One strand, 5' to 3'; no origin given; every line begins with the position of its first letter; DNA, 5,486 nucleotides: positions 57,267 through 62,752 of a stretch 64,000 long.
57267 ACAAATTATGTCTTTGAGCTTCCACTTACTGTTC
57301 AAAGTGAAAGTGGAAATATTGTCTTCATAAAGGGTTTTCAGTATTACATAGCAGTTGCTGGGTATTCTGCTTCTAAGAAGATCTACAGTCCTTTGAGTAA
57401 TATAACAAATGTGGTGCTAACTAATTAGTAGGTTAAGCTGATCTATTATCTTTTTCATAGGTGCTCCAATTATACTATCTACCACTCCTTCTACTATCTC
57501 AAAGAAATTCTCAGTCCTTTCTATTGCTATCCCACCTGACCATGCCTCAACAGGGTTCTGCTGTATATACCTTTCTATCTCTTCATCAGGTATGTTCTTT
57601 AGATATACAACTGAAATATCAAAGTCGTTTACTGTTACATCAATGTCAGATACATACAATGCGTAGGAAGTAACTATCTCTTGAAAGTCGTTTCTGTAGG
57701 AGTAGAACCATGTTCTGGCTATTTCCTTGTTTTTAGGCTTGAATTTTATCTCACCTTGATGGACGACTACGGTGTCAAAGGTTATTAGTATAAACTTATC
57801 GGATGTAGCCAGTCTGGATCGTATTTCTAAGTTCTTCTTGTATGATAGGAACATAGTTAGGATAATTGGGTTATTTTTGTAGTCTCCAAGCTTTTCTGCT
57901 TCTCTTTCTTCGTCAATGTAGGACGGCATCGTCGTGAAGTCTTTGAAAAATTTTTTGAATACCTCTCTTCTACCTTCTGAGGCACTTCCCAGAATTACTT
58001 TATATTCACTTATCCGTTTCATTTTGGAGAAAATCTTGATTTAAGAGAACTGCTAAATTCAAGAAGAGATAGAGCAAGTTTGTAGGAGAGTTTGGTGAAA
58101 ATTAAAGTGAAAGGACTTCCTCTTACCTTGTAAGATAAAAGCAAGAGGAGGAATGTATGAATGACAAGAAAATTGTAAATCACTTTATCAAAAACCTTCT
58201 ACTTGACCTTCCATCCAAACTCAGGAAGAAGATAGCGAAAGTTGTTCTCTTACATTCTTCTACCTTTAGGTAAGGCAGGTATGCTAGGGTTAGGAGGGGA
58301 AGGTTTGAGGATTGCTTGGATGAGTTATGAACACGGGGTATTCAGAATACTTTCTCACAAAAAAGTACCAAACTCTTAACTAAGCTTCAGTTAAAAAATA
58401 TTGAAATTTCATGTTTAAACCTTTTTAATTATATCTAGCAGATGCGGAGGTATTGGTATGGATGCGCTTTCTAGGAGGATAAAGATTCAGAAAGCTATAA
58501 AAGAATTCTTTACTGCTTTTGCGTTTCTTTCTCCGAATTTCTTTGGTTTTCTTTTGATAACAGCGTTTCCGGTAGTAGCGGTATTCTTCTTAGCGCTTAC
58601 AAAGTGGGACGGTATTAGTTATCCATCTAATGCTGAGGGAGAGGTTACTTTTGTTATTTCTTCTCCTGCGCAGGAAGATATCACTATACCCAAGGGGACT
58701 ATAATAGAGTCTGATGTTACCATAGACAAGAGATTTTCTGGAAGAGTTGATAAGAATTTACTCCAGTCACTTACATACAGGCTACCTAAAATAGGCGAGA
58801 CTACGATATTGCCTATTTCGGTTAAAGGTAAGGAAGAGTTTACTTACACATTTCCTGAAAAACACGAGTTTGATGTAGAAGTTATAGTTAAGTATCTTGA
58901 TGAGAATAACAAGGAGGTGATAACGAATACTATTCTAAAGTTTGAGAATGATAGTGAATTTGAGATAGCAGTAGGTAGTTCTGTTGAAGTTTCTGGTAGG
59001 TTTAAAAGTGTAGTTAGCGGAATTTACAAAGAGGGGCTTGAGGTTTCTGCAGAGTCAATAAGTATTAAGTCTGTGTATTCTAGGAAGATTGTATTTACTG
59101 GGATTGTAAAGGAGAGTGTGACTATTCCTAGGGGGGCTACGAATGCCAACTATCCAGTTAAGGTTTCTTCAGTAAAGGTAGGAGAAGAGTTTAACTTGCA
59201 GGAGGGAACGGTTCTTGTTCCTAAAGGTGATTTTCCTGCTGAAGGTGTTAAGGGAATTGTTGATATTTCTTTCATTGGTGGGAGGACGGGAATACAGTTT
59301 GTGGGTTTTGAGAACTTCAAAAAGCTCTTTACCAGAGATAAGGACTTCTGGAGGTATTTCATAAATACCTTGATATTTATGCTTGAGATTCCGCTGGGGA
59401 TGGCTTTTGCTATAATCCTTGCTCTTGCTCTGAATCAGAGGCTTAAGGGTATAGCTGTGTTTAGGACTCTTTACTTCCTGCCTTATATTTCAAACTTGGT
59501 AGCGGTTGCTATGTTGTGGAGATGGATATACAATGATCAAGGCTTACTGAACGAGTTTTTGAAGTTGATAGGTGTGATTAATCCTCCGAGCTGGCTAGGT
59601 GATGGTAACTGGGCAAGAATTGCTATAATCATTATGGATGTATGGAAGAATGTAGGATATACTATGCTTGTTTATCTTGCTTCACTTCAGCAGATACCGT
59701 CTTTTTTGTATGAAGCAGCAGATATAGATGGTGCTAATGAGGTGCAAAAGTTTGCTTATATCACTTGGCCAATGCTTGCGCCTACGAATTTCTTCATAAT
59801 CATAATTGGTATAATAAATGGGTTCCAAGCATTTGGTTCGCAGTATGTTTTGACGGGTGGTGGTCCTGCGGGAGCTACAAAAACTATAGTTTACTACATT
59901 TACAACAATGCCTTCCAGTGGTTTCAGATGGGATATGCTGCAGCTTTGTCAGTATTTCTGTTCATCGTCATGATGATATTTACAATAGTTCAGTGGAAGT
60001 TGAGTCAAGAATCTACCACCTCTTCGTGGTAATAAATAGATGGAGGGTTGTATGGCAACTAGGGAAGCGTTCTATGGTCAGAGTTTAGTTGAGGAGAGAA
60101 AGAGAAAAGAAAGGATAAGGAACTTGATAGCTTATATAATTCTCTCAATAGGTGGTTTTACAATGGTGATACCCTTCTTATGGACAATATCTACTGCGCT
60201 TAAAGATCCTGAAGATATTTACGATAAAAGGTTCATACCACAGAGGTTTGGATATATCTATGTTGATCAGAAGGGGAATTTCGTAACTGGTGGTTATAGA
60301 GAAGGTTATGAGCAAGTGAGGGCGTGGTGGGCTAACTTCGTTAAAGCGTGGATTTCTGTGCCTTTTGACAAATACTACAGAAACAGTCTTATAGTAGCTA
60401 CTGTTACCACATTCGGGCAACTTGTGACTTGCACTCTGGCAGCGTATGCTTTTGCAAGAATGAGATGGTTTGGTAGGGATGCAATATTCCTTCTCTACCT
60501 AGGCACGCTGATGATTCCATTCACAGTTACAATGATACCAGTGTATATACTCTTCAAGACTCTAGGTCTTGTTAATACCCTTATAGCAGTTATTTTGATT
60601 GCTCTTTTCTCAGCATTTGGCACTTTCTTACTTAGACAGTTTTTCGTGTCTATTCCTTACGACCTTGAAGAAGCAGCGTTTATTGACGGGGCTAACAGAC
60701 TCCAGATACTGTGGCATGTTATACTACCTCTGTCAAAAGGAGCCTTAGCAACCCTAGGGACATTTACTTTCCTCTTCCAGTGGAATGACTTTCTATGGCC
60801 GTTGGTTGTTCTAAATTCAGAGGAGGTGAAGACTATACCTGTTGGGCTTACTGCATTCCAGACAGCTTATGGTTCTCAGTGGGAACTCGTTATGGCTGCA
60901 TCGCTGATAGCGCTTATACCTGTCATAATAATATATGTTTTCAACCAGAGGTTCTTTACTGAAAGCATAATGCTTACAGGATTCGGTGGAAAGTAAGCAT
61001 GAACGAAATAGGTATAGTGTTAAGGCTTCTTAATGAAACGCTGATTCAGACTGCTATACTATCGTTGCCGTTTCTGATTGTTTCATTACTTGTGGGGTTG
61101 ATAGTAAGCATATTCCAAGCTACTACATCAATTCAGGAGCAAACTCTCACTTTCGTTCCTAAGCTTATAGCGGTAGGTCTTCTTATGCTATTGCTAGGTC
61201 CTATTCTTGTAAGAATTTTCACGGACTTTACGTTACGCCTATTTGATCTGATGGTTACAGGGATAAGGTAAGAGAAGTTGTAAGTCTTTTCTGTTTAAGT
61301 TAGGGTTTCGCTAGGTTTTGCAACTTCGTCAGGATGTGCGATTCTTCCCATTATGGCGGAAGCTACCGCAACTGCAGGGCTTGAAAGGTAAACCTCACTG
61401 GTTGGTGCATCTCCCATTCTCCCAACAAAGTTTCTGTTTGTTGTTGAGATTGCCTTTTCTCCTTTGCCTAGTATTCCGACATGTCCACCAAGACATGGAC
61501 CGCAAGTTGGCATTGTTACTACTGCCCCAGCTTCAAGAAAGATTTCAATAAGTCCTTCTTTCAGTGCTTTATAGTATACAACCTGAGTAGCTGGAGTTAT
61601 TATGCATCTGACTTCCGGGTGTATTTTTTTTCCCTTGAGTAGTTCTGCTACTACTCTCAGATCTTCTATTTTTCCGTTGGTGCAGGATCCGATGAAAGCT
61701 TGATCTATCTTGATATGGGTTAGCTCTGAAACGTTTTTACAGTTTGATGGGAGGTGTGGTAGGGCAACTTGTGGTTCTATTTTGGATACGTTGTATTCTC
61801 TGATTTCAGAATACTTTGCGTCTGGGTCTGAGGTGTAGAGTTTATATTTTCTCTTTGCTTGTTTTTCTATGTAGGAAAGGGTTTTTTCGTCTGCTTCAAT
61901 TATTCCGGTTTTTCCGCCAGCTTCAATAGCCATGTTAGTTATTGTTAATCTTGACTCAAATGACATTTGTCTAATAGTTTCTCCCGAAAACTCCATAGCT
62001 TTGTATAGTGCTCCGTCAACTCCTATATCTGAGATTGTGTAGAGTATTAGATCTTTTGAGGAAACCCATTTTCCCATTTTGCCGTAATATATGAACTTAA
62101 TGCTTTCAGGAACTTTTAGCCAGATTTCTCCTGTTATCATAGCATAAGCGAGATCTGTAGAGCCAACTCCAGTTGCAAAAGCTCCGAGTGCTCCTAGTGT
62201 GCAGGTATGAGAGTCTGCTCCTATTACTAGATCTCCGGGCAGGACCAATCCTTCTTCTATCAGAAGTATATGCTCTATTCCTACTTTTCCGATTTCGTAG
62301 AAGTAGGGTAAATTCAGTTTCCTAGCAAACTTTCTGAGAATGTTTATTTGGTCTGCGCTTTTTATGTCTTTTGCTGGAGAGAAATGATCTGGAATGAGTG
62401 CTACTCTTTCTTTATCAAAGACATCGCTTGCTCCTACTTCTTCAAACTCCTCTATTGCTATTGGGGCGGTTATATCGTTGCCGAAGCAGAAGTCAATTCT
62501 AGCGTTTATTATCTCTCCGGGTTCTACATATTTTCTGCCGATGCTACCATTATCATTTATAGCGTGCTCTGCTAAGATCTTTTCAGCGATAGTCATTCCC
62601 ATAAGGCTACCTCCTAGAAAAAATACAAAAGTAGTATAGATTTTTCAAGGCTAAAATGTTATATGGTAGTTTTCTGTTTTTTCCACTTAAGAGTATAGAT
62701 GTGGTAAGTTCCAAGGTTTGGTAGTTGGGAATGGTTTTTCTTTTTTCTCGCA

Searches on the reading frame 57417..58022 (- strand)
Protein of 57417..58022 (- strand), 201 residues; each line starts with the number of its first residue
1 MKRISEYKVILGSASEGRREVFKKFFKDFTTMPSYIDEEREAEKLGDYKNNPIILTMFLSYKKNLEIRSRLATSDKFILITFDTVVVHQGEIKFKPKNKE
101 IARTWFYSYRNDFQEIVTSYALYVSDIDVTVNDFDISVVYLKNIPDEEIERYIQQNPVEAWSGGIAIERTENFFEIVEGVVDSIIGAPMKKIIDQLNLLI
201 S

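Call 69: search_protein_families(library=pfam, proteins=[window:57417-58022:-])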
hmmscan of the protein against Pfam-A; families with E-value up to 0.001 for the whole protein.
window:57417-58022:- (201 aa): 1 family
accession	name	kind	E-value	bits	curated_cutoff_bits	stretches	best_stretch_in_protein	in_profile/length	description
PF02545.19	Maf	-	4.3e-26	92.2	27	1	8-197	1-185/187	Maf-like protein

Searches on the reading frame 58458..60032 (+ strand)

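Call 69: search_protein_families(library=pfam, proteins=[window:58458-60032:+])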
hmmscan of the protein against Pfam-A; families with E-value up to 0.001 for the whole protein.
window:58458-60032:+ (524 aa): 1 family
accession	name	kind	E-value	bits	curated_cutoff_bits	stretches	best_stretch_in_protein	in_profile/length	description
PF00528.27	BPD_transp_1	-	7.9e-14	52.2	26.4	1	314-511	1-174/184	Binding-protein-dependent transport system inner membrane component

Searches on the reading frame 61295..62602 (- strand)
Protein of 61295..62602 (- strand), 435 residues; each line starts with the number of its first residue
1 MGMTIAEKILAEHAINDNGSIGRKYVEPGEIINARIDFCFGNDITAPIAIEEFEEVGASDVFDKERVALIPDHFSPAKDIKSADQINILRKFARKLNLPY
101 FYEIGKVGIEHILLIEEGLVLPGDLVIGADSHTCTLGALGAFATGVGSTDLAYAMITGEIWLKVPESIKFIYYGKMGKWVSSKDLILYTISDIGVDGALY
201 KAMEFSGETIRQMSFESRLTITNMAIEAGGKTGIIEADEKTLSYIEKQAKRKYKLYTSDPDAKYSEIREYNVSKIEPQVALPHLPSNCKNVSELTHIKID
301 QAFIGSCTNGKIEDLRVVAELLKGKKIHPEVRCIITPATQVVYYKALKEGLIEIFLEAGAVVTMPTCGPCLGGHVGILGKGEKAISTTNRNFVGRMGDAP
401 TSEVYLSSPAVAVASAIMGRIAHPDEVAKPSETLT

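Call 69: search_protein_families(library=pfam, proteins=[window:61295-62602:-])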
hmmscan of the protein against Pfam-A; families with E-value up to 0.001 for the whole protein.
window:61295-62602:- (435 aa): 2 families
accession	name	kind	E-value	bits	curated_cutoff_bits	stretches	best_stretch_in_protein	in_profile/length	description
PF00330.25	Aconitase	-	8.4e-101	338.7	28.7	2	8-293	2-305/463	Aconitase family (aconitate hydratase)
PF04412.18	AcnX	-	4.1e-05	22.9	31.5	1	289-367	281-357/400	Aconitase X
